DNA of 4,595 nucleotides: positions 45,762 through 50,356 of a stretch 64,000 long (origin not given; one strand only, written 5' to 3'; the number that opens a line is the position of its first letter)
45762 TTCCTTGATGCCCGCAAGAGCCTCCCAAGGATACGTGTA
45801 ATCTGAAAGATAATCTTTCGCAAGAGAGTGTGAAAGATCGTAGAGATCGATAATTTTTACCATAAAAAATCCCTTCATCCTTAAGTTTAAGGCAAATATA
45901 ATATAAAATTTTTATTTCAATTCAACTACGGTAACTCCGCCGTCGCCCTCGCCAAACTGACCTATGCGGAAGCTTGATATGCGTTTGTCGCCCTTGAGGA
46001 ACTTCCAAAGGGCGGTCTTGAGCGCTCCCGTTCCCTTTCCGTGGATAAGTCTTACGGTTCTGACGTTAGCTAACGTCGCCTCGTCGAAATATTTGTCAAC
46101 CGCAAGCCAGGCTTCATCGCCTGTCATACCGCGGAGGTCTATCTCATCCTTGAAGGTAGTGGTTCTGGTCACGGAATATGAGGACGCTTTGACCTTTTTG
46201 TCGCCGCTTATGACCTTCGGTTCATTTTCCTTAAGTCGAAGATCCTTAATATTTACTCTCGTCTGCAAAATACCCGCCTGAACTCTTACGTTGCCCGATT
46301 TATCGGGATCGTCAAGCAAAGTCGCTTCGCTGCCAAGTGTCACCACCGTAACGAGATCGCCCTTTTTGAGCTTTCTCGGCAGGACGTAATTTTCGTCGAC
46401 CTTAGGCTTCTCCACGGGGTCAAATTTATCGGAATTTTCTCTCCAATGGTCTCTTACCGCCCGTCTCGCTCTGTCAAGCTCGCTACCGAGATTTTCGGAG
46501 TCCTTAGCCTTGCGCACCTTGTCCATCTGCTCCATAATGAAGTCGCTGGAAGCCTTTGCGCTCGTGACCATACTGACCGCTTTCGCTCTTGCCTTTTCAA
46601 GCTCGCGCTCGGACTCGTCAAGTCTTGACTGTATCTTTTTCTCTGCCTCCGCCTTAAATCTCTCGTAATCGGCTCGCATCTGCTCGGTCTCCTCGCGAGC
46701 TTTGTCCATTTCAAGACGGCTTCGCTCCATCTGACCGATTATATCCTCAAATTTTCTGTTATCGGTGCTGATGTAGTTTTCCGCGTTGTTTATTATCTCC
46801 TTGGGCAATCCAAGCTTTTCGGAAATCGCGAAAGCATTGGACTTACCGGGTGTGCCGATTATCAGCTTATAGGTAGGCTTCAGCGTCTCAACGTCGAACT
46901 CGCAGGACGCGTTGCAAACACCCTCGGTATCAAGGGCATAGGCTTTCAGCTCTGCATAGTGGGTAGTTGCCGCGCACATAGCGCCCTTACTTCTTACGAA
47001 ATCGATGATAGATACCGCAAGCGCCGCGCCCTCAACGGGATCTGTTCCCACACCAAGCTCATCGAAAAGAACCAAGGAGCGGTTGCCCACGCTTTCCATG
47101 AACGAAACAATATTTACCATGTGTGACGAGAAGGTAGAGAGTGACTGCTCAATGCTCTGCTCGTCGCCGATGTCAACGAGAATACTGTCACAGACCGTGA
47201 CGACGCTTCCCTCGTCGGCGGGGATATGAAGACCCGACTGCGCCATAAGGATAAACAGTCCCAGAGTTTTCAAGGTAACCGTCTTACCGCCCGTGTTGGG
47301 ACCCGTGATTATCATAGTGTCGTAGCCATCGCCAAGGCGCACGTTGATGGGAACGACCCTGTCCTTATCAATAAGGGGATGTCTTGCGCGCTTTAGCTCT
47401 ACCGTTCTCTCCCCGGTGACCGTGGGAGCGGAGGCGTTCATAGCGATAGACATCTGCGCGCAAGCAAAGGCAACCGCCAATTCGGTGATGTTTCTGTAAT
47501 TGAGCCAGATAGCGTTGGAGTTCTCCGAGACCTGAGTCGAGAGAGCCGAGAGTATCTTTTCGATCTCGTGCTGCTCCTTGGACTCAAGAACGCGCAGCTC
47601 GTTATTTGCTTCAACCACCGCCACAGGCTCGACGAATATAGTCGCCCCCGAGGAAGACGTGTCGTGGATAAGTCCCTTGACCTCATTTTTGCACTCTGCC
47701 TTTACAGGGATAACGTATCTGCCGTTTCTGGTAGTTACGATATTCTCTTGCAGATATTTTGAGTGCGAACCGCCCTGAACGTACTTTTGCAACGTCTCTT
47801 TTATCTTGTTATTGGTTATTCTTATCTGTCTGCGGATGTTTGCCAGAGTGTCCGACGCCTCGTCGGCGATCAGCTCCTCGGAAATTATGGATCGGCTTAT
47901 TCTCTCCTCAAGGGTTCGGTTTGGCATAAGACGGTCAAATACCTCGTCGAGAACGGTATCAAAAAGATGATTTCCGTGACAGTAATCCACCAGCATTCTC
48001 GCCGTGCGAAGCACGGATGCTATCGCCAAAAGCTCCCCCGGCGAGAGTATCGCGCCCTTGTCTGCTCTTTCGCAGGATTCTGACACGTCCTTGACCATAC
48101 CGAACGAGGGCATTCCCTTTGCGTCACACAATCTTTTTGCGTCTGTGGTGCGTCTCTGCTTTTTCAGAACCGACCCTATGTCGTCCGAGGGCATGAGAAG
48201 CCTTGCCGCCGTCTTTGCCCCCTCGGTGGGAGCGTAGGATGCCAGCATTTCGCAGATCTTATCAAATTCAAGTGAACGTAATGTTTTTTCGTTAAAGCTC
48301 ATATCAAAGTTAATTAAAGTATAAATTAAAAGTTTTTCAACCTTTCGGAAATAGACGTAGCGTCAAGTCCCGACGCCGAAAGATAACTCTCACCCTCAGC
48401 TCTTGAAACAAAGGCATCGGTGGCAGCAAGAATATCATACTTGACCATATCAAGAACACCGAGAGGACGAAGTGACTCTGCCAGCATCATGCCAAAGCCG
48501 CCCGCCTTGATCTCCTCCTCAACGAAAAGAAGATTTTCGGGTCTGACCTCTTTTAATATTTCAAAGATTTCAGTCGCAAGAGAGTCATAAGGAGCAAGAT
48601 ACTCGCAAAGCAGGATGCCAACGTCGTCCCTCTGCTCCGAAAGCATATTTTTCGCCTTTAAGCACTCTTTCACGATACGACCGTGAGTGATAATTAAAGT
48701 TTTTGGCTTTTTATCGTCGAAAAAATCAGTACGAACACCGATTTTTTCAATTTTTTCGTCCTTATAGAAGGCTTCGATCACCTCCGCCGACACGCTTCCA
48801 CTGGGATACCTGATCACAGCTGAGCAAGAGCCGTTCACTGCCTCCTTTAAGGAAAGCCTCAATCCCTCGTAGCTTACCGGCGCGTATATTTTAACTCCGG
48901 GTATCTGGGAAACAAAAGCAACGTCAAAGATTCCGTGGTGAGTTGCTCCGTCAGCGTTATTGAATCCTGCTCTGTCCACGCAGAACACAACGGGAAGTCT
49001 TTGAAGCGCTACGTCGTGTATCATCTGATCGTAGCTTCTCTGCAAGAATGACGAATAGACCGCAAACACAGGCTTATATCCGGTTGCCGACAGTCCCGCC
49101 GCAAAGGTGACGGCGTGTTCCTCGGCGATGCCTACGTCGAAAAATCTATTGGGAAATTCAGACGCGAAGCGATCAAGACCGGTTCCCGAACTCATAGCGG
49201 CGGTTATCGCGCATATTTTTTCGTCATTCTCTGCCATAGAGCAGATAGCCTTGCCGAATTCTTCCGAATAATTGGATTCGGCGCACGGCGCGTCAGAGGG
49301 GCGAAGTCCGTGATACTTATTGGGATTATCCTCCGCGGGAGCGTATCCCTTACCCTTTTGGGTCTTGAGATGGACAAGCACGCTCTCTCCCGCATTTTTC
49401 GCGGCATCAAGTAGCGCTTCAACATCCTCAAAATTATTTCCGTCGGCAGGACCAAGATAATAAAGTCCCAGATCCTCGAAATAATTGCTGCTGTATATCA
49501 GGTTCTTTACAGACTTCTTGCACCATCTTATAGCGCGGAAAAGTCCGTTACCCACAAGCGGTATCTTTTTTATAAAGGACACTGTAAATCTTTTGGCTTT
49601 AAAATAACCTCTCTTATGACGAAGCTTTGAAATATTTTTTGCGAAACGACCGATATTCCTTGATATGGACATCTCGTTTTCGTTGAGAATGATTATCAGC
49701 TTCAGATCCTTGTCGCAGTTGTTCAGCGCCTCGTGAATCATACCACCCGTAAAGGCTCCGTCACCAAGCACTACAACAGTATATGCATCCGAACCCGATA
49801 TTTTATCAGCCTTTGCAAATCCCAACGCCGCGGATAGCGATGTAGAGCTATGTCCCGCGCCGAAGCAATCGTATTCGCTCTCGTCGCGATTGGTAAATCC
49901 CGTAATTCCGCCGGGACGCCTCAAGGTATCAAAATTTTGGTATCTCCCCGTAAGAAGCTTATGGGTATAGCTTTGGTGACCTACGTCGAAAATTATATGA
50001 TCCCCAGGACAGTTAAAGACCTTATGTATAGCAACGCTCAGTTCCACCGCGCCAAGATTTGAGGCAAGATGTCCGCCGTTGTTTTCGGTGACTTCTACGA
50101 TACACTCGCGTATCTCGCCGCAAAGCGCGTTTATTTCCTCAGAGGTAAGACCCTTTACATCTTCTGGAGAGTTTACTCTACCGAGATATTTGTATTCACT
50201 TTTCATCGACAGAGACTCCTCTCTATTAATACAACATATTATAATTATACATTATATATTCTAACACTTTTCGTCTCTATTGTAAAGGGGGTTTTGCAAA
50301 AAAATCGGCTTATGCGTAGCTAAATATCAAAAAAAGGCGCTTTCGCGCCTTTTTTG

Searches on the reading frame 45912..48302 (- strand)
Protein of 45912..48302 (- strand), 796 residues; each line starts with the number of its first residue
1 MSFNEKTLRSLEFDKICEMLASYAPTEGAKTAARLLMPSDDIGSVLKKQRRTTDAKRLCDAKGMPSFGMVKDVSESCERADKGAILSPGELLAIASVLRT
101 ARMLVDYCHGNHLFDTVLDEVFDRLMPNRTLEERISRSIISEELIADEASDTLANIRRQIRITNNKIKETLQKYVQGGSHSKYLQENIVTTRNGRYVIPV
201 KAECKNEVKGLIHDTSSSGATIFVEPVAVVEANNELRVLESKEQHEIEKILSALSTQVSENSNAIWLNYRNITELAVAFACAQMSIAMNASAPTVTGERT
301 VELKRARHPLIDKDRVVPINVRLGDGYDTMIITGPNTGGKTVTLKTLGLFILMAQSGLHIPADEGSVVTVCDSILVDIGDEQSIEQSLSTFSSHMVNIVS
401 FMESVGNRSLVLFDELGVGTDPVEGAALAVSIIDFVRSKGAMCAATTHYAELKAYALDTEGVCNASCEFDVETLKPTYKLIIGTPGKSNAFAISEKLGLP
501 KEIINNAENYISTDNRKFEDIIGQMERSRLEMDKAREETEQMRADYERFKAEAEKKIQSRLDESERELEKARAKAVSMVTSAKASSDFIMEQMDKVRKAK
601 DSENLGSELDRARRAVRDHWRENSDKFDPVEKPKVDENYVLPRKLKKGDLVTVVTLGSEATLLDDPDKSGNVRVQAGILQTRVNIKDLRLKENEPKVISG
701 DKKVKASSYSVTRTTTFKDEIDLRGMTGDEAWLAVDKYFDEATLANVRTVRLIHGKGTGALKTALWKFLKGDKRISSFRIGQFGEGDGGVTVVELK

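Call 89: search_protein_families(library=pfam, proteins=[window:45912-48302:-], max_evalue=0.00001)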
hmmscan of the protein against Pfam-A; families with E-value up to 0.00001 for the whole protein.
window:45912-48302:- (796 aa): 3 families
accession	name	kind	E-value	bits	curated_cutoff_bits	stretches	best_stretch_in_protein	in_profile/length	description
PF00488.27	MutS_V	-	5.1e-34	118.3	30.2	1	330-511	1-184/188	MutS domain V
PF01713.27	Smr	-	3.4e-24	85.2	25.7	1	721-796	1-77/77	Smr domain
PF20297.4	MSSS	-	5.4e-10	39.2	26.8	1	648-688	2-42/42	MutS2 and Smr-associated SH3 domain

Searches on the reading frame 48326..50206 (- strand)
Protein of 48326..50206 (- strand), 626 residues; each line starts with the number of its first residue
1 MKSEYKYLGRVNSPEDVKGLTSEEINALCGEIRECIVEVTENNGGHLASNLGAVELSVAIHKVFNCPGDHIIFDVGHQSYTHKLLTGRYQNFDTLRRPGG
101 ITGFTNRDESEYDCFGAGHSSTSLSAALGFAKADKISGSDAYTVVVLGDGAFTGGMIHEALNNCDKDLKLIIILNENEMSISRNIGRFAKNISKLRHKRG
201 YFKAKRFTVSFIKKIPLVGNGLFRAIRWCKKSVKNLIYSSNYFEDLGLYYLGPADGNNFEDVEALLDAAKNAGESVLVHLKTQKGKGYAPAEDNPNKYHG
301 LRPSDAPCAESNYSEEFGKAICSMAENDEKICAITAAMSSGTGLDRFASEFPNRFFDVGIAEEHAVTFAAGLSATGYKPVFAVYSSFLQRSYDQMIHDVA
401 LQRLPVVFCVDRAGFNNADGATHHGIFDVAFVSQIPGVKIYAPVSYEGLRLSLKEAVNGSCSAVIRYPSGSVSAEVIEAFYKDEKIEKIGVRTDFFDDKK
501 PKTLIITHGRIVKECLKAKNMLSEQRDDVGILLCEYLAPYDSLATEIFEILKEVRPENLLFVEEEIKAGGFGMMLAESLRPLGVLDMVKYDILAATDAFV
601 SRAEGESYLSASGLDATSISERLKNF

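Call 89: search_protein_families(library=pfam, proteins=[window:48326-50206:-], max_evalue=0.00001)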
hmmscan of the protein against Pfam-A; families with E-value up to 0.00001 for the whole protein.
window:48326-50206:- (626 aa): 3 families
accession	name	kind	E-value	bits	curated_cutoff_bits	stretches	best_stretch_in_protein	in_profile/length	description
PF13292.11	DXP_synthase_N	-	2.2e-99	332.6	21.2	1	9-282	2-274/274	1-deoxy-D-xylulose-5-phosphate synthase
PF02779.29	Transket_pyr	-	6.5e-38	130.5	27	1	312-469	4-169/174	Transketolase, pyrimidine binding domain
PF02780.25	Transketolase_C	-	2.7e-07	30.9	25.9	1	499-583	8-87/124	Transketolase, C-terminal domain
